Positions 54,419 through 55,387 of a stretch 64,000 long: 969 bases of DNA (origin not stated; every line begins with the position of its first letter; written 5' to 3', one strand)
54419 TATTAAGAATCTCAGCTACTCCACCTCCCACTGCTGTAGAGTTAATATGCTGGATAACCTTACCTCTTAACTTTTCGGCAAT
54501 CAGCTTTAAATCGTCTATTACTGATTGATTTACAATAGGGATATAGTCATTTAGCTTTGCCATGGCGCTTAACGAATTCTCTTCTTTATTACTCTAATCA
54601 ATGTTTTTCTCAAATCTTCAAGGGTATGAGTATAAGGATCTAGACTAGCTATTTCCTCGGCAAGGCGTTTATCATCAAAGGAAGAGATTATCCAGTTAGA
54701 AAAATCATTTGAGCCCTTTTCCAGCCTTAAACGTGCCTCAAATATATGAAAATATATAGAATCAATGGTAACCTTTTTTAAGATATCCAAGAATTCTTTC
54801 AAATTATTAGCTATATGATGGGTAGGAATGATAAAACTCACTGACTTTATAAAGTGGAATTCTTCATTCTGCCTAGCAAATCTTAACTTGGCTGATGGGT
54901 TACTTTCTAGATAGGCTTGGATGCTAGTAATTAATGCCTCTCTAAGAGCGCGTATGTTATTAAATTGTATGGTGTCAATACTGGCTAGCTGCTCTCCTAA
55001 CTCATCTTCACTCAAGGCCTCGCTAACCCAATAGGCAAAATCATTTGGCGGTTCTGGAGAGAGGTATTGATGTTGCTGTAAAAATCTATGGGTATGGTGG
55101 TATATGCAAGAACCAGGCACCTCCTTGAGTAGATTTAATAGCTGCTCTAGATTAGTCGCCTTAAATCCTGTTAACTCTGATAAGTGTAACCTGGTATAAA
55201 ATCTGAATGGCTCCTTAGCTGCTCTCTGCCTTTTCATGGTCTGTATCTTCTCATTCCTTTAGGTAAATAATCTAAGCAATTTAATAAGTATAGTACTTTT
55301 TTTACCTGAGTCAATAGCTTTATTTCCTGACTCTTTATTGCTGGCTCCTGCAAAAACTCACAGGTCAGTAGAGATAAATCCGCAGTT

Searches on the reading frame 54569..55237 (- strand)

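Call 73: search_protein_families(library=pfam, proteins=[window:54569-55237:-], max_evalue=0.01)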
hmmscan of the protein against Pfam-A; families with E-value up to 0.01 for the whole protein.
window:54569-55237:- (222 aa): 1 family
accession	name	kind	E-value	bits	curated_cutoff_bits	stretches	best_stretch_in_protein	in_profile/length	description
PF19027.5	DUF5752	-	4e-71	239.1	23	1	9-217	2-207/208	Family of unknown function (DUF5752)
